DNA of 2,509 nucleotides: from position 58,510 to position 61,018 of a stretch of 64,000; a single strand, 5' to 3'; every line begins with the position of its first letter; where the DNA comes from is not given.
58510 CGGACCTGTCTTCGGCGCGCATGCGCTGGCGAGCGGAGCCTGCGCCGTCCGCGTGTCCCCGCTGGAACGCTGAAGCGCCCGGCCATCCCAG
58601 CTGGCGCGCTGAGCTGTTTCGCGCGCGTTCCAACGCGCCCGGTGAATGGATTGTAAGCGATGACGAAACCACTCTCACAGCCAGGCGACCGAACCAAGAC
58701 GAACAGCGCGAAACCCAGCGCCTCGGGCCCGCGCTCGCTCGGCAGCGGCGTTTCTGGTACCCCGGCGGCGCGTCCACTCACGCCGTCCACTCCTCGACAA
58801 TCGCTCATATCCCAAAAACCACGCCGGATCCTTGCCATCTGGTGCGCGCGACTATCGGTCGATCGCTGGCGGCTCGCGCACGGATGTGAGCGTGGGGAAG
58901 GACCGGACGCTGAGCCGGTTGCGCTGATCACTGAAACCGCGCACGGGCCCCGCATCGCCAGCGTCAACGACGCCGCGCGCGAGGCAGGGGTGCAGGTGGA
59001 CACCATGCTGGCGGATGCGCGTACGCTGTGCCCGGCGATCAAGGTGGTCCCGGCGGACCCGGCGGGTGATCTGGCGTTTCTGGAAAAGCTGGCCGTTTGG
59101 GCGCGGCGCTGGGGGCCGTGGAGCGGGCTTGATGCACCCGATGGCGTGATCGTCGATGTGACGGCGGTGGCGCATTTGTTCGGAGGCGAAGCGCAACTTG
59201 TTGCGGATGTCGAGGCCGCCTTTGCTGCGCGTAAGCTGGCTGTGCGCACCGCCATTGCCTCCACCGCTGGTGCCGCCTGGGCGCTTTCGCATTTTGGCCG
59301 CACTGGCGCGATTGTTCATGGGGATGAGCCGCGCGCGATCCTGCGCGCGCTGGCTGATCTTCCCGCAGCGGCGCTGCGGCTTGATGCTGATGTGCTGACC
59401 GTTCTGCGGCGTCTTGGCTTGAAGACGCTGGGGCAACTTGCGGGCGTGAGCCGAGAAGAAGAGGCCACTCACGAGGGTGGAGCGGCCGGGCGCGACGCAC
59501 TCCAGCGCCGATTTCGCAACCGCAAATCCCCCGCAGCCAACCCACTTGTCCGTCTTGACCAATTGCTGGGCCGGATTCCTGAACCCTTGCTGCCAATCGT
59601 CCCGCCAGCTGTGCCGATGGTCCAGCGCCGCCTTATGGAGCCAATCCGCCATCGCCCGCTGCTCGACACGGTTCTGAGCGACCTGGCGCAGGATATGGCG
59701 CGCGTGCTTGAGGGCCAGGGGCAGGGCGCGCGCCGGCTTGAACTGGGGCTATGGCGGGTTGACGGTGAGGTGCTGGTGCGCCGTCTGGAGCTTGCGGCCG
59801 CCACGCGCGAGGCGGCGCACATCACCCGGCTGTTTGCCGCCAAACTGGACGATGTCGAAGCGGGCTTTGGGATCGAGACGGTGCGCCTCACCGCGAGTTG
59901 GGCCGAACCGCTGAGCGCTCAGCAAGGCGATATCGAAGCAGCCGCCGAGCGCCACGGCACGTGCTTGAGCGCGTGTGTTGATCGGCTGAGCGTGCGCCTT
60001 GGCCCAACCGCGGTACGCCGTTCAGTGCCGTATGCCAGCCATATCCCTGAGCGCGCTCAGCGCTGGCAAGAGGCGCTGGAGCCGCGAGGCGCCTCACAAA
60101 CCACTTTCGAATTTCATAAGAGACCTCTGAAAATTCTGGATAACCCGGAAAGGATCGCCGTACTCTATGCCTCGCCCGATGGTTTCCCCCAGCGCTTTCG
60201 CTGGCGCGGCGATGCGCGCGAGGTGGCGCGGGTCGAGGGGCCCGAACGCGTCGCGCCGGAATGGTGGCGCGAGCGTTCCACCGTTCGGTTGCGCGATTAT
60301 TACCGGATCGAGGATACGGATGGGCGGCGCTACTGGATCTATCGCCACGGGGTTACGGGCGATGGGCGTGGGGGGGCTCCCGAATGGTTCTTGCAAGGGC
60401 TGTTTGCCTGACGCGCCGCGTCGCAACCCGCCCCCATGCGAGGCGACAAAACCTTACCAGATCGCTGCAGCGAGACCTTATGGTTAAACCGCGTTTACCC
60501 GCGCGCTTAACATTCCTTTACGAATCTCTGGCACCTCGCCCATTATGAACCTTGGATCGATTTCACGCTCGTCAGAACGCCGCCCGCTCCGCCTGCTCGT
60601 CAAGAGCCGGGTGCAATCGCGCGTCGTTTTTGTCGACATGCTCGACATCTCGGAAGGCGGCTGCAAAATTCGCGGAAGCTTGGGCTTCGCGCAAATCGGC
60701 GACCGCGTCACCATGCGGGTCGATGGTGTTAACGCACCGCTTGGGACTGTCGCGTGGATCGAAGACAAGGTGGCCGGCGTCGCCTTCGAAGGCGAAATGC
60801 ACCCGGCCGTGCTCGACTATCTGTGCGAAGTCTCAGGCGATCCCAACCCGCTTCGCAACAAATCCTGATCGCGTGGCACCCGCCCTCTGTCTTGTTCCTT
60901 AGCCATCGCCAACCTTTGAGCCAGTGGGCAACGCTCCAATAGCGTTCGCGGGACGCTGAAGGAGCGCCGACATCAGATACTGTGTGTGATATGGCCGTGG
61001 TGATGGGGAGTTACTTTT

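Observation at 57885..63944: LexA-box-controlled damage-response island: imuA-imuB, a PilZ receptor, and a radical-SAM/UDG-like gene pair, without dnaE2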

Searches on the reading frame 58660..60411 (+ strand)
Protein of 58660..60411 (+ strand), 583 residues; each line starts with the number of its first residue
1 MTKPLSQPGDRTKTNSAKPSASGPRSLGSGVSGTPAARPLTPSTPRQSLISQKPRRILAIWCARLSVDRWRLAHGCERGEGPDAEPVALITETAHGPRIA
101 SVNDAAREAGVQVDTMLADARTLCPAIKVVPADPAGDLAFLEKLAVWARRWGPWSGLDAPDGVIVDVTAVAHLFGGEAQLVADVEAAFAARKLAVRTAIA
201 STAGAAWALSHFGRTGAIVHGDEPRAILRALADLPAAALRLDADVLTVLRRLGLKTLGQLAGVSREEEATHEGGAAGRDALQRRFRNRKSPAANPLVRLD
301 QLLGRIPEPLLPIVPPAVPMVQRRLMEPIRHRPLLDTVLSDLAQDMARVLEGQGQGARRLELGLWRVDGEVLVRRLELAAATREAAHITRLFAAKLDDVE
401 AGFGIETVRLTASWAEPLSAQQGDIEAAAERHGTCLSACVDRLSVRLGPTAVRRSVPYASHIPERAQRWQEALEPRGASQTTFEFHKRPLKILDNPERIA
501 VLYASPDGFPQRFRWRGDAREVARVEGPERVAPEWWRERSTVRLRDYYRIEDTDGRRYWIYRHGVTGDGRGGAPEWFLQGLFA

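Call 4: search_protein_families(library=ncbifam, proteins=[window:58660-60411:+])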
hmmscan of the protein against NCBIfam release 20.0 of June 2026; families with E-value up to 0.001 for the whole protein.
window:58660-60411:+ (583 aa): 3 families
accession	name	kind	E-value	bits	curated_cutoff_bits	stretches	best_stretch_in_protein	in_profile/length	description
NF002848.0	PRK03103.1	subfamily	5.8e-05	21.7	381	0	104-265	49-214/410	DNA polymerase IV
NF002882.0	PRK03348.1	equivalog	0.00016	20.6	389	0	329-404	258-333/461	DNA polymerase IV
NF003015.0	PRK03858.1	subfamily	0.00017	20.8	367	0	105-279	47-222/399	DNA polymerase IV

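Call 5: search_protein_families(library=pfam, proteins=[window:58660-60411:+])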
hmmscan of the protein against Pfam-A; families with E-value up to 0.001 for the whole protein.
window:58660-60411:+ (583 aa): 3 families
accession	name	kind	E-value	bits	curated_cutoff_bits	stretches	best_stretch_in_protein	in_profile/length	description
PF00817.25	IMS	-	2.4e-10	40.9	23.2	1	84-210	20-147/148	impB/mucB/samB family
PF20114.4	DUF6504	-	4.7e-07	30.5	24.2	1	504-579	21-99/103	Domain of unknown function (DUF6504)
PF11799.13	IMS_C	-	1.7e-05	25.6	20.7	1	322-424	7-108/109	impB/mucB/samB family C-terminal domain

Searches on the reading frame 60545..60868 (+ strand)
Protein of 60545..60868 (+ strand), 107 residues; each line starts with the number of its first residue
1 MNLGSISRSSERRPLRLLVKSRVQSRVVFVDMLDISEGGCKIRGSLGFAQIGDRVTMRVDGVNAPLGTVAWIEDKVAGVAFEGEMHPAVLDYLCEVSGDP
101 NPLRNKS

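Call 4: search_protein_families(library=ncbifam, proteins=[window:60545-60868:+])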
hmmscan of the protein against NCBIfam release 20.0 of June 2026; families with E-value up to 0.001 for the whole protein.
window:60545-60868:+ (107 aa): 0 families

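Call 5: search_protein_families(library=pfam, proteins=[window:60545-60868:+])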
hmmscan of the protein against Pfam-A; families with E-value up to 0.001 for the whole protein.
window:60545-60868:+ (107 aa): 1 family
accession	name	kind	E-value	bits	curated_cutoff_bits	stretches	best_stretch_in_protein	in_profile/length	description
PF07238.19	PilZ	-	6.4e-08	33.3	22.5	1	8-82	3-86/102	PilZ domain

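Call 27: find_homologous_proteins(query=window:60545-60868:+, max_evalue=0.001)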
Query window:60545-60868:+ (107 aa): 335 proteins with E <= 0.001 among 345 candidates; the best 120 are listed.
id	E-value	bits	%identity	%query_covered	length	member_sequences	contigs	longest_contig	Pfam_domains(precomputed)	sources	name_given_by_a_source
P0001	1.5e-63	229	100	100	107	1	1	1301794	PF07238.20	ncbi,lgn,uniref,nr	ncbi:MAG: PilZ domain-containing protein [Erythrobacter sp.]|uniref:PilZ domain-containing protein n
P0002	2.1e-47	177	83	92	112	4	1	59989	PF07238.20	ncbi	ncbi:MAG: PilZ domain-containing protein [Erythrobacter sp.]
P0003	3.7e-47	176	81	96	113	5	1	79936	PF07238.20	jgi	-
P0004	5.4e-47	176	86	88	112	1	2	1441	PF07238.20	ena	-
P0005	8.2e-47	175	85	88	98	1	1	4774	PF07238.20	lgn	-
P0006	1.4e-46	175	84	89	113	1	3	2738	PF07238.20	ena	-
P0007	1.6e-46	174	79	95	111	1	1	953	PF07238.20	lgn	-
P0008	3.2e-46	173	79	89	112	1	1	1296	PF07238.20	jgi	-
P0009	3.9e-46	173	80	91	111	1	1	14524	PF07238.20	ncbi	-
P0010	3.9e-46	173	74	99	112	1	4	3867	PF07238.20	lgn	-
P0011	4.4e-46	173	84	88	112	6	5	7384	PF07238.20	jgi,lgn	-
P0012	5.2e-46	173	81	92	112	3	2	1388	PF07238.20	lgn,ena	-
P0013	7.5e-46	172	83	88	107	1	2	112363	PF07238.20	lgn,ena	-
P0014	1.2e-45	172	85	86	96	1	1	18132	PF07238.20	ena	-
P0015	1.4e-45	171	74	100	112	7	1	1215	PF07238.20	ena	-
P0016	2.2e-45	171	76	94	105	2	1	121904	PF07238.20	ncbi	ncbi:MAG: PilZ domain-containing protein [Pseudomonadota bacterium]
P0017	3.1e-45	170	79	91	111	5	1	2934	PF07238.20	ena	-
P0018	4.2e-45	170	83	89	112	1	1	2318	PF07238.20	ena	-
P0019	4.6e-45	170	80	92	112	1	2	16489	PF07238.20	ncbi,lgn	ncbi:MAG: PilZ domain-containing protein [Pseudomonadota bacterium]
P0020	4.8e-45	170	80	79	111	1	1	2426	PF07238.20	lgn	-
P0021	6.3e-45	169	81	88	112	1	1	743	PF07238.20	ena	-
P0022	1.2e-44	168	71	100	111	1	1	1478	PF07238.20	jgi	jgi:hypothetical protein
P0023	1.4e-44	168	75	95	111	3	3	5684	PF07238.20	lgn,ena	-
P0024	1.7e-44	168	80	92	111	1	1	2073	PF07238.20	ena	-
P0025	3.2e-44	167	80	89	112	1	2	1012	PF07238.20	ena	-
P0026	3.5e-44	167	75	98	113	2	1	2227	PF07238.20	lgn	-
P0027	4.2e-44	167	74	95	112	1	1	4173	PF07238.20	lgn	-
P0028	4.3e-44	167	75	95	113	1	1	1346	PF07238.20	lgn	-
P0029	4.7e-44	166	81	88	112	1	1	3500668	PF07238.20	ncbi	-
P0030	5.6e-44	166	73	99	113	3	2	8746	PF07238.20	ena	-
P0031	6.5e-44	166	79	90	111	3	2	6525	PF07238.20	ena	-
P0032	6.6e-44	166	77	93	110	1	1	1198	PF07238.20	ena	-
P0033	1.3e-43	165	73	95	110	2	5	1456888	PF07238.20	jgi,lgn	jgi:hypothetical protein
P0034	1.6e-43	165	77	89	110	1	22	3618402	PF07238.20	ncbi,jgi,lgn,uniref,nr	ncbi:PilZ domain-containing protein [Porphyrobacter sp. ULC335]|jgi:PilZ domain|uniref:PilZ domain-c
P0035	1.7e-43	165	77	93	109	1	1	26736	PF07238.20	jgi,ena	jgi:hypothetical protein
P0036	1.8e-43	165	74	96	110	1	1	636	PF07238.20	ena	-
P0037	3.0e-43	164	77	89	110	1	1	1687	PF07238.20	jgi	jgi:PilZ domain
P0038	3.1e-43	164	72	94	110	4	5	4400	PF07238.20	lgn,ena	-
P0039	3.4e-43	164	80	88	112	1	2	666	PF07238.20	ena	-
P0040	4.2e-43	163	79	89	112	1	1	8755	PF07238.20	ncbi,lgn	-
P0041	4.2e-43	163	76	89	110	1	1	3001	PF07238.20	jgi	jgi:hypothetical protein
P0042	4.3e-43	163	78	92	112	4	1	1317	PF07238.20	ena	-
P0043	4.3e-43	163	77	89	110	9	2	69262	PF07238.20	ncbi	-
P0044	5.1e-43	163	78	89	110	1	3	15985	PF07238.20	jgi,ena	-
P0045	5.6e-43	163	76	89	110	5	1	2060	PF07238.20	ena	-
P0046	5.7e-43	163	78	88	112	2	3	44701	PF07238.20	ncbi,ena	-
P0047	6.9e-43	163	79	88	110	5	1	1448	PF07238.20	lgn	-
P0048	7.0e-43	163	76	88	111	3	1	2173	PF07238.20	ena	-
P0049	7.0e-43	163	78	92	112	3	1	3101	PF07238.20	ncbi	ncbi:MAG: PilZ domain-containing protein [Pseudomonadota bacterium]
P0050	8.0e-43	163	74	93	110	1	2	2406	PF07238.20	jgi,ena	-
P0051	9.1e-43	162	72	94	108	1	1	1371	PF07238.20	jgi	jgi:hypothetical protein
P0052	1.2e-42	162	76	89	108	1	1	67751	PF07238.20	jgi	jgi:hypothetical protein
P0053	1.5e-42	162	75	89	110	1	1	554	PF07238.20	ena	-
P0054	1.7e-42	161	78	92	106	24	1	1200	PF07238.20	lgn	-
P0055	1.9e-42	161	72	92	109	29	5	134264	PF07238.20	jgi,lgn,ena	jgi:hypothetical protein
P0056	2.1e-42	161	78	92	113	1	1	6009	PF07238.20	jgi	jgi:hypothetical protein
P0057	2.2e-42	161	75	89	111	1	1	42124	PF07238.20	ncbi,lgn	-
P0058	2.8e-42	161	73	92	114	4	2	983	PF07238.20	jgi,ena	jgi:hypothetical protein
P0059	3.1e-42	161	76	89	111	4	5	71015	PF07238.20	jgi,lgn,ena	jgi:hypothetical protein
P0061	3.2e-42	161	75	89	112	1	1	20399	PF07238.20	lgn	-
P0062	3.4e-42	160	77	89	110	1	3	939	PF07238.20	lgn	-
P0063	3.4e-42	160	77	89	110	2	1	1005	PF07238.20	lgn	-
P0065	4.6e-42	160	72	97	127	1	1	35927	PF07238.20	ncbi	-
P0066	5.0e-42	160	74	94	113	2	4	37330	PF07238.20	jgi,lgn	-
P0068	6.3e-42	160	74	93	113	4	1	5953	PF07238.20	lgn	-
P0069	6.5e-42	160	71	92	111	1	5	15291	PF07238.20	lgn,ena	-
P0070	7.1e-42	159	73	89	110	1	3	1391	PF07238.20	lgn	-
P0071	7.9e-42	159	77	89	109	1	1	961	PF07238.20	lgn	-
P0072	8.9e-42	159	74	89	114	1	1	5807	PF07238.20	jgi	jgi:hypothetical protein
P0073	9.1e-42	159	74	89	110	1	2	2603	PF07238.20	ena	-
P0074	9.1e-42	159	79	84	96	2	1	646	PF07238.20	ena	-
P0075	1.0e-41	159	71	97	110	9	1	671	PF07238.20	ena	-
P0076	1.1e-41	159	76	89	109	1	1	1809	PF07238.20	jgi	jgi:hypothetical protein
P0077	1.1e-41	159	76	89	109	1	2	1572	PF07238.20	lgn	-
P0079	1.3e-41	159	69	98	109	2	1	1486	PF07238.20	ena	-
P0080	1.4e-41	159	74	92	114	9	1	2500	PF07238.20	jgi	-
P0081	1.5e-41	158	76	92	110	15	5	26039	PF07238.20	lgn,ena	-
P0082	1.7e-41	158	73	89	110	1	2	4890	PF07238.20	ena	-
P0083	1.9e-41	158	75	93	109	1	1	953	PF07238.20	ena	-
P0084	2.0e-41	158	72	92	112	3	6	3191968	PF07238.20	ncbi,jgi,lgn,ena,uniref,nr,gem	ncbi:PilZ domain-containing protein [Erythrobacter sp. HL-111]|uniref:PilZ domain-containing protein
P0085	2.1e-41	158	70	92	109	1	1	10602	PF07238.20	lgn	-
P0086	2.2e-41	158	78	89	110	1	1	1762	PF07238.20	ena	-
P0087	2.3e-41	158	75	89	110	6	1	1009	PF07238.20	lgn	-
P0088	2.3e-41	158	73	93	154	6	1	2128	PF07238.20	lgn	-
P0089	2.4e-41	158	74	92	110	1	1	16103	PF07238.20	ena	-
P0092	2.6e-41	158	75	89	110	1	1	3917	PF07238.20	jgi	-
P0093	2.7e-41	158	77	89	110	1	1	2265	PF07238.20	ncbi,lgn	-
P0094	2.7e-41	158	73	92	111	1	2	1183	PF07238.20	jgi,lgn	-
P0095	2.9e-41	158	75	89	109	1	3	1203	PF07238.20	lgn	-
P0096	3.0e-41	157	74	89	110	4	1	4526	PF07238.20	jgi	jgi:PilZ domain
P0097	3.0e-41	157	75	89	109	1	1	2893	PF07238.20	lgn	-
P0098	3.1e-41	157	74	92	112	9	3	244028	PF07238.20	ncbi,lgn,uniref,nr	ncbi:PilZ domain-containing protein [Erythrobacter sanguineus]|uniref:PilZ domain-containing protein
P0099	3.2e-41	157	75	89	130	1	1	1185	PF07238.20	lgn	-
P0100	3.2e-41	157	66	99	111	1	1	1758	PF07238.20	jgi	jgi:hypothetical protein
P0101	3.5e-41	157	69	97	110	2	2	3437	PF07238.20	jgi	jgi:hypothetical protein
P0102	4.2e-41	157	74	89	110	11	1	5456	PF07238.20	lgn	-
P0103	4.3e-41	157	71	93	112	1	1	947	PF07238.20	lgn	-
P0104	4.8e-41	157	72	94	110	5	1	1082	PF07238.20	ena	-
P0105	4.9e-41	157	74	94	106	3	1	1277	PF07238.20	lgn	-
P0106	5.7e-41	157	73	89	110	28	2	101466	PF07238.20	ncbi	-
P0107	6.1e-41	156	77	92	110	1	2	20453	PF07238.20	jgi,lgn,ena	-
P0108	6.1e-41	156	77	87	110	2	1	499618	PF07238.20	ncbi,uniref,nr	ncbi:PilZ domain-containing protein [Erythrobacter sp. WH131]|uniref:PilZ domain-containing protein 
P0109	6.4e-41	156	71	92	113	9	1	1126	PF07238.20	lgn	-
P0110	6.6e-41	156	78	88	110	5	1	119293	PF07238.20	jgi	jgi:PilZ domain.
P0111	6.7e-41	156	63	100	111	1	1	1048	PF07238.20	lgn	-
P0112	6.8e-41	156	71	93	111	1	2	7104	PF07238.20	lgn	-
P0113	6.9e-41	156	76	92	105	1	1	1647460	PF07238.20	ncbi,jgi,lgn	jgi:hypothetical protein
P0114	7.1e-41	156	73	92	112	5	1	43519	PF07238.20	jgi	jgi:hypothetical protein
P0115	8.4e-41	156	74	89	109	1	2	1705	PF07238.20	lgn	-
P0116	9.4e-41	156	71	93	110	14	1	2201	PF07238.20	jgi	jgi:hypothetical protein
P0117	9.6e-41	156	70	92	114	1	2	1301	PF07238.20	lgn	-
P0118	1.0e-40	156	76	92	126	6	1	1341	PF07238.20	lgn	-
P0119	1.1e-40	156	70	93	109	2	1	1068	PF07238.20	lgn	-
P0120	1.2e-40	155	73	94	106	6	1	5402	PF07238.20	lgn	-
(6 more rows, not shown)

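Call 29: find_related_loci(query=A1, collection=metagenome_contigs, flank=6000)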
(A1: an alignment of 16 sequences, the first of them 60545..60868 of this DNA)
Query A1 (107 aa) in metagenome_contigs; peptide patterns used: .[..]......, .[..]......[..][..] (x = any residue, [..] = any of these).
238 stretches matched a pattern; 93 encode a relative of the query (tblastn E <= 1e-3); the best 80 are kept; 80 distinct loci.
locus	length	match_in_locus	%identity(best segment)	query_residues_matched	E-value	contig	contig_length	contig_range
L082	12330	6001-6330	77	1-107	4e-54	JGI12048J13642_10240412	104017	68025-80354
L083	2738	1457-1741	84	1-95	2e-52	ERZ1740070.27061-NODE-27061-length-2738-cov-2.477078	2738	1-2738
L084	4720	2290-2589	75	1-102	2e-50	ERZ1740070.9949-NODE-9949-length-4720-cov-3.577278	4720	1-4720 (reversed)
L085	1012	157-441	80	1-95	9e-53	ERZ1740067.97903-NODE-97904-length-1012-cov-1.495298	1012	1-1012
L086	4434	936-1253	73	1-102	1e-49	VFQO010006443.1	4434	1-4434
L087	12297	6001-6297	75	1-99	5e-49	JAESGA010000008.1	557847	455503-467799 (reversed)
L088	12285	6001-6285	77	1-95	9e-49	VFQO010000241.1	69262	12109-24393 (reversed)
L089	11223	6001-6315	71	1-104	2e-48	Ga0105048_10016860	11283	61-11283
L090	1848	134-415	79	1-94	7e-49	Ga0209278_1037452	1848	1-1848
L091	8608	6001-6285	78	1-95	2e-48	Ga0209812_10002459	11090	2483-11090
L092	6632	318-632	71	1-104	3e-48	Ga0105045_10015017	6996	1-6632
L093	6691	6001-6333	70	1-105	6e-48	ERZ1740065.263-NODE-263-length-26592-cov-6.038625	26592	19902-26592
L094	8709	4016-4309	73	1-98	6e-48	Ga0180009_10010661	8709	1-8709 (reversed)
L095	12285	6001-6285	76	1-95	7e-48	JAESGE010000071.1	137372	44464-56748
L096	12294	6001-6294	76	1-98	1e-47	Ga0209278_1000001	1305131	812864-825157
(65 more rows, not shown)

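Call 68: search_protein_families(library=ncbifam, proteins=[L082:3314-4339:+], max_evalue=0.01)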
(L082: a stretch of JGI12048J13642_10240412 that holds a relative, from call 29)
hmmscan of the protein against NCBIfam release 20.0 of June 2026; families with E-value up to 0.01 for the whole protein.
L082:3314-4339:+ (342 aa): 1 family
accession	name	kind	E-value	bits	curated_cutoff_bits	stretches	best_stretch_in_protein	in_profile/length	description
NF033429.2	ImuA_translesion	equivalog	6e-07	29.5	150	1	142-225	89-169/181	translesion DNA synthesis-associated protein ImuA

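Call 80: search_solved_structures(query=A1, max_evalue=1, show_alignments=2)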
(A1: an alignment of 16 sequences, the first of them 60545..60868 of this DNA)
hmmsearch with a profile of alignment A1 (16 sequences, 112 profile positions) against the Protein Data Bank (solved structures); distinct sequences matched with E-value up to 1: 4.
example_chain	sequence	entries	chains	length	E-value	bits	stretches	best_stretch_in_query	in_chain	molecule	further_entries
8uwz_D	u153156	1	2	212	0.53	13.3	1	49-75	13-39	Raamsizumab light chain S1C variant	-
3t91_A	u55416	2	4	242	0.55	13.2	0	32-71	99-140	Stage II sporulation protein E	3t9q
5mqh_A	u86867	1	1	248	0.57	13.2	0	32-72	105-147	Serine phosphatase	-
5ucg_A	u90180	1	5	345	0.89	12.6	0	32-72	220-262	Stage II sporulation protein E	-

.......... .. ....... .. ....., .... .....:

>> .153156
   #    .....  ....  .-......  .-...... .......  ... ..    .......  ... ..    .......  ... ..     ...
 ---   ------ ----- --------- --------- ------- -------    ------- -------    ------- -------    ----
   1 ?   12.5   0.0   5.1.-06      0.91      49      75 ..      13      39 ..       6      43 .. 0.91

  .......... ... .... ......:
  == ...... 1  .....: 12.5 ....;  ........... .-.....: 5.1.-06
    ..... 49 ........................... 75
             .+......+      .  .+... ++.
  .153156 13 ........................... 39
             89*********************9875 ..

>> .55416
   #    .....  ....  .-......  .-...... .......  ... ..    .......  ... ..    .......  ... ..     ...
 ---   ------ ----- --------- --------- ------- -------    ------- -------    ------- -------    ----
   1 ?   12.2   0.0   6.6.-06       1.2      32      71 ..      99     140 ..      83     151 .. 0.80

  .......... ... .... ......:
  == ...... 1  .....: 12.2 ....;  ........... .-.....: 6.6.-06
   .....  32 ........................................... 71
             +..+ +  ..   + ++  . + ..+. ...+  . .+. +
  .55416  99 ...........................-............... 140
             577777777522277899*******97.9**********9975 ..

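Call 86: predict_structure(alignment_id=A3)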
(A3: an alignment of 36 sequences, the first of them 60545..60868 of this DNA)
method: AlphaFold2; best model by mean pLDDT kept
length: 107 residues; sequences in the alignment: 36
mean_pLDDT: 76.3   pTM: 0.63
mean pLDDT of the five models: 76.3, 71.7, 69.8, 68.0, 65.2
residues with pLDDT >= 90: 25; 70-90: 57; 50-70: 7; < 50: 18
segments of 3 or more residues with pLDDT < 50: 1-7, 99-107
pLDDT, mean of each block of 10 residues (from residue 1): 45 74 84 84 90 87 87 93 76 65 44
secondary structure, 60 per line:
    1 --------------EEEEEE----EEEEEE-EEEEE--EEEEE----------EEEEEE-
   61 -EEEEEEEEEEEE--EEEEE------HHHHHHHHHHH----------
elements in order: E15-20 E25-30 E32-36 E39-43 E54-59 E62-73 E76-80 H87-97

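Call 88: fold_search(model_id=the predicted structure, library=pdb)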
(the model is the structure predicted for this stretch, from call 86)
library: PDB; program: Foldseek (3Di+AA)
matches with E <= 10: 633; with E <= 0.001: 0
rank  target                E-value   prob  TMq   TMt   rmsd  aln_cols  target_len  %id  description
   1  4i86_A                1.5e-02  1.00  0.46  0.48   4.7        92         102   13  Crystal structure of PilZ domain of CeSA from cellulose synthesizing bacterium (released 2013-04-03)
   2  9fmv_A                2.4e-02  1.00  0.51  0.09   3.6        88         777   15  Cryo-EM structure of the c-di-GMP-free synthase:pEtN transferase complex (BcsA-Bct-G3) from the E. coli cellulose secr (released 2024-10-16)
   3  4i86_B                2.4e-02  1.00  0.48  0.50   4.6        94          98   13  Crystal structure of PilZ domain of CeSA from cellulose synthesizing bacterium (released 2013-04-03)
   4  2fyr                  2.7e-02  0.99  0.42  0.29   6.2        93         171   11  Crystal Structure of Norwalk Virus Protease grown in the presence of AEBSF (released 2006-07-25)
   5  8got                  2.8e-02  1.00  0.48  0.27   9.6        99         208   14  Crystal structure of wild-type protease 3C from Seneca Valley Virus (released 2023-05-24)
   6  9fp0_A                3.0e-02  1.00  0.53  0.09   3.4        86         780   14  Cryo-EM structure of the 'crown'less Bcs macrocomplex for E. coli cellulose secretion in non-saturating c-di-GMP (loca (released 2024-10-16)
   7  5y4r_D                3.3e-02  1.00  0.46  0.43   6.9       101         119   12  Structure of a methyltransferase complex (released 2017-11-29)
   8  9fnn_A                3.7e-02  1.00  0.52  0.09   3.6        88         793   14  Cryo-EM structure of the c-di-GMP-saturated 'crown'less Bcs macrocomplex for cellulose secretion in E. coli (released 2024-10-16)
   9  4x2v_B                4.6e-02  0.99  0.46  0.29   5.8       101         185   15  Crystal structure of the Murine Norovirus NS6 protease (inactive C139A mutant) with a C-terminal extension to include  (released 2015-02-18)
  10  4x2w_B                4.6e-02  0.99  0.45  0.30   5.4        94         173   15  Crystal structure of the Murine Norovirus NS6 protease (inactive C139A mutant) with a C-terminal extension to include  (released 2015-02-18)
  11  8gph                  4.9e-02  1.00  0.48  0.27   9.6        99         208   14  Crystal structure of protease 3C (C160A mutant) from Seneca Valley Virus (released 2023-05-24)
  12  2fyq                  6.0e-02  0.99  0.45  0.30   6.3        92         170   11  Crystal Structure of the Norwalk Virus Protease (released 2006-07-25)
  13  4imz_A                6.4e-02  0.99  0.45  0.30   6.3        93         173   11  Structural Basis of Substrate Specificity and Protease Inhibition in Norwalk Virus (released 2013-02-20)
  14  4x2v_C                6.7e-02  1.00  0.48  0.32   4.7        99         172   14  Crystal structure of the Murine Norovirus NS6 protease (inactive C139A mutant) with a C-terminal extension to include  (released 2015-02-18)
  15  4x2x                  6.7e-02  0.99  0.45  0.31   6.3        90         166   14  Crystal structure of the Murine Norovirus NS6 protease (inactive C139A mutant) with a C-terminal extension to include re (released 2015-02-18)
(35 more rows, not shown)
